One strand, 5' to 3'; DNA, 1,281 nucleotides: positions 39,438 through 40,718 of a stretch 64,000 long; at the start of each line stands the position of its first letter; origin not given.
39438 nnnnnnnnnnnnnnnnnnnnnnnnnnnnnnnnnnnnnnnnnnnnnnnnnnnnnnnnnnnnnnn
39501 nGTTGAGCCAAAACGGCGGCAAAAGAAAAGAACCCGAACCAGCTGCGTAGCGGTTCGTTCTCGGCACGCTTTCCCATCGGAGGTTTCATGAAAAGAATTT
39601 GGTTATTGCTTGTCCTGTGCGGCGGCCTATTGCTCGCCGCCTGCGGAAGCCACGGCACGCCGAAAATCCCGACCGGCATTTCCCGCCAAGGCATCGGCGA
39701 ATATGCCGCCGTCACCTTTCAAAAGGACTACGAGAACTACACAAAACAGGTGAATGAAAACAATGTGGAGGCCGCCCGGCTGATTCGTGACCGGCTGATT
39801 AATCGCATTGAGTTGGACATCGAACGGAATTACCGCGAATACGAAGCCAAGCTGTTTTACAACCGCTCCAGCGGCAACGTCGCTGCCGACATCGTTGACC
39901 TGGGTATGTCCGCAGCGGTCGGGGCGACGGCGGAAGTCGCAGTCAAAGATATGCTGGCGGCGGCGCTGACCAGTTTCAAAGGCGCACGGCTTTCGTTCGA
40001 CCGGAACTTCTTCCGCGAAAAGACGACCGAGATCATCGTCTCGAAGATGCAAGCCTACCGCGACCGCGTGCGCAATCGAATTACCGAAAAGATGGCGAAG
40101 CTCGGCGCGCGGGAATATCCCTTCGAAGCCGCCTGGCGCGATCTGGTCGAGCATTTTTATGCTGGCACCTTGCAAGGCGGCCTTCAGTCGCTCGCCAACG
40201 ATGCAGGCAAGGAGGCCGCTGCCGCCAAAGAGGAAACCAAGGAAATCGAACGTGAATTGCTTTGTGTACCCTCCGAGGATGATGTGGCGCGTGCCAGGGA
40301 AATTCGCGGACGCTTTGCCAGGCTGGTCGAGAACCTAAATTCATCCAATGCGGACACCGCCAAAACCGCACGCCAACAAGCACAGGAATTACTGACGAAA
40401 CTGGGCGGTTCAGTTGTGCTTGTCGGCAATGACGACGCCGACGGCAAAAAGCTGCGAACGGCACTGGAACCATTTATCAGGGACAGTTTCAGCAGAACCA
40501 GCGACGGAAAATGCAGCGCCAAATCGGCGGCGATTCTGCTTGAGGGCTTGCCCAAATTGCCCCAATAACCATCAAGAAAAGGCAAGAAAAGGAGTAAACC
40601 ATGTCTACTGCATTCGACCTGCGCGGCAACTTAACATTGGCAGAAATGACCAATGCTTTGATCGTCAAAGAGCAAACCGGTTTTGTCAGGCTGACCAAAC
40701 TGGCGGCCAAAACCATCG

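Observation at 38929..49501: Roughly 10.5-kb locus of six co-directional uncharacterised secreted proteins with paralogy and domain shuffling: candidate novel cell-surface or contact system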

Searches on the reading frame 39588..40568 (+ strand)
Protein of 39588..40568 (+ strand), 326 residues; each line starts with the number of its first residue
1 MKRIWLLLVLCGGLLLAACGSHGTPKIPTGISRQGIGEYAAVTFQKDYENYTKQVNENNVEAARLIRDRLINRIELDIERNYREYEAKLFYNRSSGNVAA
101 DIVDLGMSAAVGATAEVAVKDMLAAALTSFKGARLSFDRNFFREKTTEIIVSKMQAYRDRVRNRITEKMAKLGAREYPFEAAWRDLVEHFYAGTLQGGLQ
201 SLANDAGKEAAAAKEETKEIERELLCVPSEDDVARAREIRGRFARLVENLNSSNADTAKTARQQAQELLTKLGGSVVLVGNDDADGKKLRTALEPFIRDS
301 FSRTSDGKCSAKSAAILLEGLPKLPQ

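Call 4: search_protein_families(library=pfam, proteins=[window:39588-40568:+], max_evalue=0.01)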
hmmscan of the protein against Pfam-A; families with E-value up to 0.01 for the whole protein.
window:39588-40568:+ (326 aa): 0 families

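Call 5: search_protein_families(library=ncbifam, proteins=[window:39588-40568:+], max_evalue=0.01)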
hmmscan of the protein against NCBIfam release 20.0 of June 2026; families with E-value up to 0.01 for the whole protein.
window:39588-40568:+ (326 aa): 0 families

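Call 20: search_solved_structures(query=window:39588-40568:+, max_evalue=1)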
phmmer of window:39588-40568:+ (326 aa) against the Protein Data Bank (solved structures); distinct sequences matched with E-value up to 1: 2.
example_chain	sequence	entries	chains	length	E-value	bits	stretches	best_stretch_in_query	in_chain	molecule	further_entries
7t1s_A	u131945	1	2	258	0.52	12.8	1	200-283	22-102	BstC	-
9ygm_LW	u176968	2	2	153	0.96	11.9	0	116-181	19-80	60S ribosomal protein uL23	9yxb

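Call 21: search_protein_families(library=padloc, proteins=[window:39588-40568:+], max_evalue=0.01)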
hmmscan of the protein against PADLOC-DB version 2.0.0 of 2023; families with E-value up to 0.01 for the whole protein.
window:39588-40568:+ (326 aa): 0 families

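Call 22: find_homologous_proteins(query=window:39588-40568:+)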
Query window:39588-40568:+ (326 aa): 38 proteins with E <= 0.001 among 8000 candidates.
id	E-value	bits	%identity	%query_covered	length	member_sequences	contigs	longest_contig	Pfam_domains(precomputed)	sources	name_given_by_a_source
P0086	4.8e-208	707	100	100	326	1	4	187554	-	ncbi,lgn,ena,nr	ncbi:MAG TPA: hypothetical protein PKC13_22990 [Blastocatellia bacterium]|nr:hypothetical protein [B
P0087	5.8e-120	418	64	99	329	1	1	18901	-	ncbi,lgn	-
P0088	4.0e-108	379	100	55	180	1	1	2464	-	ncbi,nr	ncbi:MAG TPA: hypothetical protein PKD31_28590, partial [Blastocatellia bacterium]|nr:hypothetical p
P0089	1.6e-94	335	61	79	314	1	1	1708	-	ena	-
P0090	8.1e-91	322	58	83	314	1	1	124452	-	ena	-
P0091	1.6e-68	249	46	82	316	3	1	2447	-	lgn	-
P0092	4.5e-65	238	46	80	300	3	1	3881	-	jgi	jgi:hypothetical protein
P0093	2.4e-64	236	44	94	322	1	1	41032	-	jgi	jgi:hypothetical protein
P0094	2.5e-64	236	48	82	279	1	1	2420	-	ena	-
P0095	8.7e-64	234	42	89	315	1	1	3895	-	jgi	-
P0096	1.6e-63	233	41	89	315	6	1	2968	-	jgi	-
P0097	1.7e-63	233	41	89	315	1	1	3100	-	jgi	-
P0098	2.1e-63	232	45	91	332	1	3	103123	-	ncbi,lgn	-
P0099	3.9e-63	232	46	78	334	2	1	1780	-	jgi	-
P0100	7.8e-62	227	52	67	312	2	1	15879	-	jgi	-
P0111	2.7e-51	193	46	68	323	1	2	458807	-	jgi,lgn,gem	-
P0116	7.6e-43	165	43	60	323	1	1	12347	-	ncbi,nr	ncbi:MAG: hypothetical protein HY674_13390 [Chloroflexi bacterium]|nr:hypothetical protein [Chlorofl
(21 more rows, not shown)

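Call 23: find_encoding_contigs(protein=P0090, flank=6000, max_places=1)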
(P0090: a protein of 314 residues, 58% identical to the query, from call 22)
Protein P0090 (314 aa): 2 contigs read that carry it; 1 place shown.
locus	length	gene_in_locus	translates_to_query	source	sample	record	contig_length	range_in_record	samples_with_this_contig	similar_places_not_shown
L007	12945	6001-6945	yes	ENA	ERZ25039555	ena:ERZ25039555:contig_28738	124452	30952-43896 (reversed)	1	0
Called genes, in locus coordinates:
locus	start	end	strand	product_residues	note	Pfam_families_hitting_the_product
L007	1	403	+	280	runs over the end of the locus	-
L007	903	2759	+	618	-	-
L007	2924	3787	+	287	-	-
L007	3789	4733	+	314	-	-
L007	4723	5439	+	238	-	-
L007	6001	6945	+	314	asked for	-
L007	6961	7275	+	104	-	-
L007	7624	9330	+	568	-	PF04389:Peptidase_M28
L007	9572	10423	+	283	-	-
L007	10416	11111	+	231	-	PF26549:Tricorn_N (faint)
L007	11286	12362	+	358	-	PF04389:Peptidase_M28, PF01546:Peptidase_M20, PF00041:fn3 (weak)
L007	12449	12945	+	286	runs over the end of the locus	PF02311:AraC_binding, PF12833:HTH_18, PF00165:HTH_AraC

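Call 24: find_encoding_contigs(protein=P0111, flank=6000, max_places=1)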
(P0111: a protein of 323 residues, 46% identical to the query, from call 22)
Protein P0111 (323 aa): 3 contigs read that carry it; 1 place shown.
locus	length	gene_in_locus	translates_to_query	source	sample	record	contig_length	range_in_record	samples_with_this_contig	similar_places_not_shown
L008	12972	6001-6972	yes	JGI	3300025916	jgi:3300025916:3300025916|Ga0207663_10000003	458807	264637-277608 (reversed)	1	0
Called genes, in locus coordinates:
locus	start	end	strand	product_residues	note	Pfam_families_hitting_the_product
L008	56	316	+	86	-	PF00694:Aconitase_C, PF27512:LeuD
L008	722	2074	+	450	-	PF00724:Oxidored_FMN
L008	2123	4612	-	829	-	PF07719:TPR_2 (faint), PF13424:TPR_12 (faint), PF14559:TPR_19 (faint), PF00069:Pkinase, PF01636:APH (faint), PF03109:ABC1 (faint), PF07714:PK_Tyr_Ser-Thr, PF14531:Kinase-like (weak), +6 more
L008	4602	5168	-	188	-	PF07638:Sigma70_ECF, PF08281:Sigma70_r4_2, PF04545:Sigma70_r4 (weak)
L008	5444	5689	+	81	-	-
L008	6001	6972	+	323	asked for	-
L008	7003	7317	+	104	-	-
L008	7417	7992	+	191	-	PF10030:DUF2272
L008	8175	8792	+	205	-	PF00501:AMP-binding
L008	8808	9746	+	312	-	PF00501:AMP-binding, PF13193:AMP-binding_C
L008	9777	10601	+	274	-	-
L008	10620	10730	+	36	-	-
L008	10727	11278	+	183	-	PF05685:Uma2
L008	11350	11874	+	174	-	PF11716:MDMPI_N (weak), PF12867:DinB_2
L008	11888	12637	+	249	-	PF02633:Creatininase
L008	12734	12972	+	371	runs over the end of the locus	PF01555:N6_N4_Mtase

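Call 25: find_encoding_contigs(protein=P0116, flank=6000, max_places=1)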
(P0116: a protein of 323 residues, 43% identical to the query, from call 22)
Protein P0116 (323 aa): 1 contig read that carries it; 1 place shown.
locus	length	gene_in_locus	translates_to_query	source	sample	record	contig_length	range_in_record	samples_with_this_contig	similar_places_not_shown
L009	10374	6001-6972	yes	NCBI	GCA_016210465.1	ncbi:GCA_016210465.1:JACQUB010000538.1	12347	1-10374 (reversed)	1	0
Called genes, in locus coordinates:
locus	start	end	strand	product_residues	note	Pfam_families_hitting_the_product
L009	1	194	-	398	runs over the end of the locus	PF00144:Beta-lactamase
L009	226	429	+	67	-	-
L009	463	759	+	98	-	-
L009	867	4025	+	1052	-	PF07635:PSCyt1, PF07583:PSCyt2, PF13385:Laminin_G_3, PF07587:PSD1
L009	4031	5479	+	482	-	PF07394:DUF1501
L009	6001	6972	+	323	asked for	-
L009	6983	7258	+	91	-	-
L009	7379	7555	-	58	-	-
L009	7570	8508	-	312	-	PF01145:Band_7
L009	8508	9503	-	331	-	PF01145:Band_7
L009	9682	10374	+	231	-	PF04055:Radical_SAM (weak), PF12345:DUF3641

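Call 43: find_related_loci(query=A2, collection=genome_contigs, flank=8000)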
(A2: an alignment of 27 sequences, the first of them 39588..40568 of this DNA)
Query A2 (326 aa) in genome_contigs; peptide patterns used: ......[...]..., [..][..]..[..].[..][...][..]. (x = any residue, [..] = any of these).
127 stretches matched a pattern; 23 encode a relative of the query (tblastn E <= 1e-3); 23 distinct loci.
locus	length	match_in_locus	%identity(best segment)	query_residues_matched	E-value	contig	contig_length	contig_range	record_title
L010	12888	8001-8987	64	1-322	6e-121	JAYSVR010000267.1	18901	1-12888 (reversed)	MAG: Acidobacteriota bacterium isolate GFS_12827 GFS_12827_266, whole genome shotgun sequence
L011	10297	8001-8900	44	1-299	1e-74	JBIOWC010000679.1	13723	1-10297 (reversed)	MAG: Blastocatellia bacterium isolate MAG092 k127_3844926, whole genome shotgun sequence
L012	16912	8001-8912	38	2-272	6e-58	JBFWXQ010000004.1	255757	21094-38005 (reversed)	MAG: Blastocatellales bacterium isolate CA_2019_TPBS_144 NODE_416_length_255757_cov_20.627450_TPBS, whole genome shotgun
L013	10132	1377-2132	39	2-257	8e-55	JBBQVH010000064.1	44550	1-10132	MAG: Blastocatellia bacterium isolate Co_metawrap_1988 Cmw_1988_k141_29248519_length_44550_cov_12.0000, whole genome sho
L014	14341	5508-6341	37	4-285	5e-52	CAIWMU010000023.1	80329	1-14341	MAG: uncultured Verrucomicrobia subdivision 3 bacterium isolate Loclat_bin-04207 genome assembly, contig: bin-04207:023/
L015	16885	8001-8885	35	10-312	1e-47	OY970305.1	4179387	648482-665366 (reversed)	MAG: uncultured Acidobacteriaceae bacterium isolate MFD03726.bin.c.10 genome assembly, chromosome: 1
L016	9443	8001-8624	43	16-223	5e-46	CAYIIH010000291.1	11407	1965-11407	MAG TPA_asm: uncultured Verrucomicrobiota bacterium isolate ERP119705_co20_532 genome assembly, contig: NODE_6705_length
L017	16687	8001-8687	35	1-224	9e-42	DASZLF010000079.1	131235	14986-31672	MAG TPA_asm: Terracidiphilus sp. isolate SMAG_U5857 k141_1317690, whole genome shotgun sequence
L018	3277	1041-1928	34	16-298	3e-40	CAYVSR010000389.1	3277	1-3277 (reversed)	MAG TPA_asm: uncultured Phycisphaeraceae bacterium isolate SRP287051_co2_188 genome assembly, contig: NODE_39982_length_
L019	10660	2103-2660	37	14-199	5e-39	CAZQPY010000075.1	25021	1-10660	MAG TPA_asm: uncultured Terracidiphilus sp. isolate binchicken_co3_313 genome assembly, contig: NODE_6204_length_25021_c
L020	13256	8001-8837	34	19-294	2e-38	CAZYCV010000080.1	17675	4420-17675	MAG TPA_asm: uncultured Terracidiphilus sp. isolate binchicken_co3_357 genome assembly, contig: NODE_10296_length_17675_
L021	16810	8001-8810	31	16-275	1e-37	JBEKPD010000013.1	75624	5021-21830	MAG: Terracidiphilus sp. isolate SPRUCE 456 SPRUCE_456_13, whole genome shotgun sequence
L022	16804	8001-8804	31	16-273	4e-36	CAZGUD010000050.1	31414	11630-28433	MAG TPA_asm: uncultured Terracidiphilus sp. isolate binchicken_co3_260 genome assembly, contig: NODE_4365_length_31414_c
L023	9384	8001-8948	29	3-293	4e-36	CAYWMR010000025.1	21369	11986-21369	MAG TPA_asm: uncultured Terracidiphilus sp. isolate binchicken_co3_537 genome assembly, contig: NODE_7827_length_21369_c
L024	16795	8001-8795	35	1-266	3e-34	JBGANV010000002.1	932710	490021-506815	MAG: Planctomycetota bacterium isolate MAG_MBR_H10.41 MBRH10-41_opera_contig_17, whole genome shotgun sequence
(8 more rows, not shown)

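Call 48: search_protein_families(library=pfam, proteins=[window:39588-40565:+], max_evalue=5)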
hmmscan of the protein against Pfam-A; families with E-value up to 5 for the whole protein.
window:39588-40565:+ (326 aa): 6 families
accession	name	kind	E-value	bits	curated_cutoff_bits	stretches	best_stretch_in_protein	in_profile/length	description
PF07336.16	ABATE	-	0.024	15.7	24.4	1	216-289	48-105/130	Putative stress-induced transcription regulator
PF24089.1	DUF7374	-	0.033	14.5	27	1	63-119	5-60/106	Family of unknown function (DUF7374)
PF14684.11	Tricorn_C1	-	0.23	11.8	24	1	175-195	5-25/59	Tricorn protease C1 domain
PF01442.23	Apolipoprotein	-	0.24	11.5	90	1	147-297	46-178/190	Apolipoprotein A1/A4/E domain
PF22360.1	SbsC_spectrin-like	-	0.27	12.4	26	1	242-273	9-40/62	SbsC,spectrin-like repeat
PF15375.12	FSAF1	-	0.32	11.7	27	1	244-274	48-77/132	40S small subunit processome assembly factor 1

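Call 71: search_protein_families(library=phrogs, proteins=[window:39588-40568:+], max_evalue=0.01)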
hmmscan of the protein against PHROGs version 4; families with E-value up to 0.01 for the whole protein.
window:39588-40568:+ (326 aa): 0 families

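Call 80: search_protein_families(library=pfam, alignment_id=A2, max_evalue=0.05)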
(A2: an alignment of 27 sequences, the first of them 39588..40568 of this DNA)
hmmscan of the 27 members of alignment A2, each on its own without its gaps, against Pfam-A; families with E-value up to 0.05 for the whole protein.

A. member 1, window:39588-40568:+ (326 aa): 2 families
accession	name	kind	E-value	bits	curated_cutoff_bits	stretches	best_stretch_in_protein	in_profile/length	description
PF07336.16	ABATE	-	0.024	15.7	24.4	0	216-289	48-105/130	Putative stress-induced transcription regulator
PF24089.1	DUF7374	-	0.033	14.5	27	0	63-119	5-60/106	Family of unknown function (DUF7374)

B. families by the number of members that match (of 27 scanned): 14 families
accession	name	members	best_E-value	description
PF09298.16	FAA_hydrolase_N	3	0.0045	Fumarylacetoacetase N-terminal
PF07336.16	ABATE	2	0.024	Putative stress-induced transcription regulator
PF20746.2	EndoS_Ig-like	1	0.0048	Endo-beta-N-acetylglucosaminidase F2, Ig-like domain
PF00108.29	Thiolase_N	1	0.017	Thiolase, N-terminal domain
PF03704.23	BTAD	1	0.02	Bacterial transcriptional activator domain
PF03978.18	Borrelia_REV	1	0.026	Borrelia burgdorferi REV protein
PF18738.6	HEPN_DZIP3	1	0.028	DZIP3/ hRUL138-like HEPN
PF11707.13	Npa1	1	0.032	Ribosome 60S biogenesis N-terminal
PF24089.1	DUF7374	1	0.033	Family of unknown function (DUF7374)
PF01608.23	I_LWEQ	1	0.033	I/LWEQ domain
PF01673.23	Herpes_env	1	0.036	Herpesvirus putative major envelope glycoprotein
PF12765.13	Cohesin_HEAT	1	0.039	HEAT repeat associated with sister chromatid cohesion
PF10239.14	DUF2465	1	0.044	Protein of unknown function (DUF2465)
PF06474.18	LPAM_MltD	1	0.048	MltD lipid attachment motif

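Call 81: search_solved_structures(query=A2, max_evalue=5)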
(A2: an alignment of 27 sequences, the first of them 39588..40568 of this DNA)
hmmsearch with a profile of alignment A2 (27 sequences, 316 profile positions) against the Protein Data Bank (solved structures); distinct sequences matched with E-value up to 5: 12.
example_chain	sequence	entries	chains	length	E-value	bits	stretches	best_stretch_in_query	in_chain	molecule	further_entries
5j2l_B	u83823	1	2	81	0.17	14.4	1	253-313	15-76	protein design 2L4HC2_11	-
3etz_A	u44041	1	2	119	0.38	13.3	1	197-283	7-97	Adhesin A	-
9dt9_A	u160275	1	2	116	0.43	13.1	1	222-307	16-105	231_C2_TrkA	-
3etx_A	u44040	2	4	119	0.7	12.4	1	195-283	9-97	Adhesin A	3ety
7uhb_K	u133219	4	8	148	0.91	12.1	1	225-313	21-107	Multivalent miniprotein inhibitor AHB2-2GS-SB175 | Pan-variant miniprotein TRI2-2 | TRI2-2 minibinder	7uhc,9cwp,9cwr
3etw_A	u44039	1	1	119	1.1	11.8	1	197-283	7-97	Adhesin A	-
2gl2_A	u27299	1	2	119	1.6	11.3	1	197-283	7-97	adhesion A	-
8gi0_F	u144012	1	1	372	2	10.9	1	229-313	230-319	Peroxisomal membrane protein PEX14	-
4fin_A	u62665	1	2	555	2.5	10.6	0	197-256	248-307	EttA (YjjK) ABCF family protein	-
9nl5_E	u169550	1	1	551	2.6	10.6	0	197-256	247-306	EttA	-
9nlb_E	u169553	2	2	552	2.6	10.6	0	197-256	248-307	Energy-dependent translational throttle protein EttA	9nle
3j5s_D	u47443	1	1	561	2.6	10.6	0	197-256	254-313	Energy-dependent translational throttle A (EttA)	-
